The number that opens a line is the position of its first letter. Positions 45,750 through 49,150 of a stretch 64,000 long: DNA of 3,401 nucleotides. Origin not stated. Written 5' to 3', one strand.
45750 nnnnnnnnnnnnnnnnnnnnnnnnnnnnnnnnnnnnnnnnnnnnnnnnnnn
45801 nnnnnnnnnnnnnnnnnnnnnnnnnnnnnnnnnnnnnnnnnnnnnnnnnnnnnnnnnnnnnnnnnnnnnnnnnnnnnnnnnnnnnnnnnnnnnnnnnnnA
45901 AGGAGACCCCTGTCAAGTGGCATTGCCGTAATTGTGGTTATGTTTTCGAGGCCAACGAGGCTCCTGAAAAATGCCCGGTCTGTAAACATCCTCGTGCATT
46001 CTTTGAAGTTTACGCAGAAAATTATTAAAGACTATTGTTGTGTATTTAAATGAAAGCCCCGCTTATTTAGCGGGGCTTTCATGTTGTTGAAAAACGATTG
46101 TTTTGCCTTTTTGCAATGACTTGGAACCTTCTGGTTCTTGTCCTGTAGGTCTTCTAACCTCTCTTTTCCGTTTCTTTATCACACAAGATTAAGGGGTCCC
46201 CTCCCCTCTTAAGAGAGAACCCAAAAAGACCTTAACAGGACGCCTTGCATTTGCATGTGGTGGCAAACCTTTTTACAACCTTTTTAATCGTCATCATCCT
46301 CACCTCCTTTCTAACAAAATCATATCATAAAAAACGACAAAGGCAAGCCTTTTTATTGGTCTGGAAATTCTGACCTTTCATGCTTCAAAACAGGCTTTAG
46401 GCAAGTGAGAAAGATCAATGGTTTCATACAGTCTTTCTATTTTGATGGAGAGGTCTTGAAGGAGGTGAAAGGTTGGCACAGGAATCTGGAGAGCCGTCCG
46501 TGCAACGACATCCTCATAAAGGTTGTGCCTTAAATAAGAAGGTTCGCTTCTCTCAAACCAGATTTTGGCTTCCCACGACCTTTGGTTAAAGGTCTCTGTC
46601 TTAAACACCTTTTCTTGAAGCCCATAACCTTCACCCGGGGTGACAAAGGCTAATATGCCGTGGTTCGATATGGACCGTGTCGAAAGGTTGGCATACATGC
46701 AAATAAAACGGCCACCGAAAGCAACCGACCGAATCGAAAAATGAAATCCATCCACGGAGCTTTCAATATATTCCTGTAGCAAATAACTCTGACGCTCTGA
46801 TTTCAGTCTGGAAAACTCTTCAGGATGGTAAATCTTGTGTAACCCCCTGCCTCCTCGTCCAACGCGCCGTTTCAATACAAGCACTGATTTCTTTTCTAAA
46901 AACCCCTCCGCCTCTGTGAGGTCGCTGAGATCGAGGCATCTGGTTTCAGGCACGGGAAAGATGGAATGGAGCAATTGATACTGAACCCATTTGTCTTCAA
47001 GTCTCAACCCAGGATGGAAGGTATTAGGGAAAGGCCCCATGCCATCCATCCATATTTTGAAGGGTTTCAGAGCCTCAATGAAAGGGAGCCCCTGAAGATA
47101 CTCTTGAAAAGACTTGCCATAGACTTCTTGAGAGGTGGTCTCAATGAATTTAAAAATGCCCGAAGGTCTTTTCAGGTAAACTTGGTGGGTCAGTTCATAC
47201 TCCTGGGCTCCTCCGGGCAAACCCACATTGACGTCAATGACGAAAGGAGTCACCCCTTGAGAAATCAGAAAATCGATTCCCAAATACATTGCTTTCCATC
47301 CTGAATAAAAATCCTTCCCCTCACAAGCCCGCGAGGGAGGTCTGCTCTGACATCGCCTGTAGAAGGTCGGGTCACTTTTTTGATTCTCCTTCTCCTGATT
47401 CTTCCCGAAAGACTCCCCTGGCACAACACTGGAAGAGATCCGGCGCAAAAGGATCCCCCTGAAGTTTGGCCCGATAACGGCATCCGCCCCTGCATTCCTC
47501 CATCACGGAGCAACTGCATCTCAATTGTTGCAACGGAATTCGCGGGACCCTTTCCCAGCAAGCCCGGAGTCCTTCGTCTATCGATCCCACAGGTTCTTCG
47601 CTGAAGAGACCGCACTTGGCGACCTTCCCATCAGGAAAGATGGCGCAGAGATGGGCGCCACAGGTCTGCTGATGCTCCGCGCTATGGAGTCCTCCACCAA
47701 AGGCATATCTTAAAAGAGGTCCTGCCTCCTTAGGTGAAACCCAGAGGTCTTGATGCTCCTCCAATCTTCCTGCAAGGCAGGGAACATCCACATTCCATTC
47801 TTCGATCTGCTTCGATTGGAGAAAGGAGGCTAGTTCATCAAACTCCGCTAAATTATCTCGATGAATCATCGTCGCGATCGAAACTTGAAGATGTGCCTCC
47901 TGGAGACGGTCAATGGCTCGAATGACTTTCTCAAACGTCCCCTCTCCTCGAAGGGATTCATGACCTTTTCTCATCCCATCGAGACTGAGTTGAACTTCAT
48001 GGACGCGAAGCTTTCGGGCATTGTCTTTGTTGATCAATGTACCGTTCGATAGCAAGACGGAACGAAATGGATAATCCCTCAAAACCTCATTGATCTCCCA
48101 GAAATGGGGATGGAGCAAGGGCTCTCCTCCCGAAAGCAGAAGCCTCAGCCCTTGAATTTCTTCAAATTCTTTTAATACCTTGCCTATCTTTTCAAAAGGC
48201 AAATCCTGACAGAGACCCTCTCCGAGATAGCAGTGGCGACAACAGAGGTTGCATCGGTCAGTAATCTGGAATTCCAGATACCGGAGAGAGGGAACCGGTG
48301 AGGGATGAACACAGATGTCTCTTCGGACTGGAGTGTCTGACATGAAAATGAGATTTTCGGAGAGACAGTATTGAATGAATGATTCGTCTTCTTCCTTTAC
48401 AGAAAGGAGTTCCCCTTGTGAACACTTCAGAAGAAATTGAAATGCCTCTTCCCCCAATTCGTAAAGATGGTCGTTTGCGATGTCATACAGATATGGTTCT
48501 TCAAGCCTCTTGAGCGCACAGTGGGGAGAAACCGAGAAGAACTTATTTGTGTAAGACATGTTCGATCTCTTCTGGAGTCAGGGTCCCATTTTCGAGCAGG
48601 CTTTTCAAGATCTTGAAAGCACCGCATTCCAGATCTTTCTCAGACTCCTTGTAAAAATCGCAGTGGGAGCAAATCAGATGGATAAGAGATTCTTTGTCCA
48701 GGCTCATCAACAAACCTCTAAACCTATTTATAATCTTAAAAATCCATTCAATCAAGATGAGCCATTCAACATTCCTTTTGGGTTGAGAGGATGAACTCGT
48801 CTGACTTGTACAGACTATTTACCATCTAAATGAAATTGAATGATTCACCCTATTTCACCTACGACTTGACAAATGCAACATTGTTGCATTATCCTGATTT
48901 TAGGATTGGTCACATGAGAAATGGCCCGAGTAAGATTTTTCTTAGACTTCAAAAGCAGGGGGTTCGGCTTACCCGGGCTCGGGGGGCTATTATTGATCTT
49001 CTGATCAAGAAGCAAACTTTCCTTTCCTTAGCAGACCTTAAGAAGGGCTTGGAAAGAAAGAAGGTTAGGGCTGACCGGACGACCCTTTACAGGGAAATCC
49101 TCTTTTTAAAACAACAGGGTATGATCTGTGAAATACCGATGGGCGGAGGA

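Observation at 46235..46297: Unannotated micro-ORF with a near-perfect Shine-Dalgarno encoding a Cys/Lys/Thr-rich 21-mer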

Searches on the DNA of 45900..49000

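Call 50: search_rna_families(source=window, start=45900, end=49000, threshold=evalue, max_evalue=1)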
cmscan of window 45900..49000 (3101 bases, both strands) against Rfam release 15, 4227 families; matches with E-value up to 1: 9.
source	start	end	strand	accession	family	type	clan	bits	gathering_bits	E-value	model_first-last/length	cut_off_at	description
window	46053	46125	-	RF01393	isrJ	Gene; sRNA;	-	31.5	37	0.0034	1-75/75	no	isrJ Hfq binding RNA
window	46038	46094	+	RF04186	mir-278_2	Gene; miRNA;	-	27.1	70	0.0076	1-79/79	no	mir-278_2 microRNA precursor family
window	45997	46088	+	RF01772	rnk_pseudo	Cis-reg; leader;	-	24.7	55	0.32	1-108/108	no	Pseudomonas rnk leader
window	45987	46083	+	RF00513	Trp_leader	Cis-reg; leader;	-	24.3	41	0.068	1-100/100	no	Tryptophan operon leader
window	45963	46081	+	RF02607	AbsR25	Gene; sRNA;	-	22.8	47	0.66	1-164/164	no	Acinetobacter sRNA 25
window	46049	46121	-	RF00513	Trp_leader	Cis-reg; leader;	-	22.5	41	0.2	1-100/100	no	Tryptophan operon leader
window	46043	46094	-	RF04186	mir-278_2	Gene; miRNA;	-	21.9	70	0.25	1-79/79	no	mir-278_2 microRNA precursor family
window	46054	46133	-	RF02236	asX2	Gene; sRNA;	-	21.5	70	0.42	1-87/87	no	Xanthomonas sRNA asX2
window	46008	46079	+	RF01393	isrJ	Gene; sRNA;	-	21.3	37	0.79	1-75/75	no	isrJ Hfq binding RNA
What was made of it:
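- Tried and rejected: The only sub-threshold hits lie on the rubrerythrin terminator (call 50).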

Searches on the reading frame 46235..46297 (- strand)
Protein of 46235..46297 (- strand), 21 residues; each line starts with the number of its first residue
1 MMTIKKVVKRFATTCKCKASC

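Call 5: search_protein_families(library=ncbifam, proteins=[window:46235-46297:-], max_evalue=1)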
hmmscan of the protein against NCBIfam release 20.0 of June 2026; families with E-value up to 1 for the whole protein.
seq(21 aa): 0 families

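Call 6: search_protein_families(library=pfam, proteins=[window:46235-46297:-], max_evalue=10)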
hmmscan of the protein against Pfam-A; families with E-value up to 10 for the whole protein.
seq(21 aa): 0 families

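Call 41: list_cluster_members(proteins=[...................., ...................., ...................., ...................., window:46235-46297:-, window:46235-46303:-, window:48546-48707:-])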
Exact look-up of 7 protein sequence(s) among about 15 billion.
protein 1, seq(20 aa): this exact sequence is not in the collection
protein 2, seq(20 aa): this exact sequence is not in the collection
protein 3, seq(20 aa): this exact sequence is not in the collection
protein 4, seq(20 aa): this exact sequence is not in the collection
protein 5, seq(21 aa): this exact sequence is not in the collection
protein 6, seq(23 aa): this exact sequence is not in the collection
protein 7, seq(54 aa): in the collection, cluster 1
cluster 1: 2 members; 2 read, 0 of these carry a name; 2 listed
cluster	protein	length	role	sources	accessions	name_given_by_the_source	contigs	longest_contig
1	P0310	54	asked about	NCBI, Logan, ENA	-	-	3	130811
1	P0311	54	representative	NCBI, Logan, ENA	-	-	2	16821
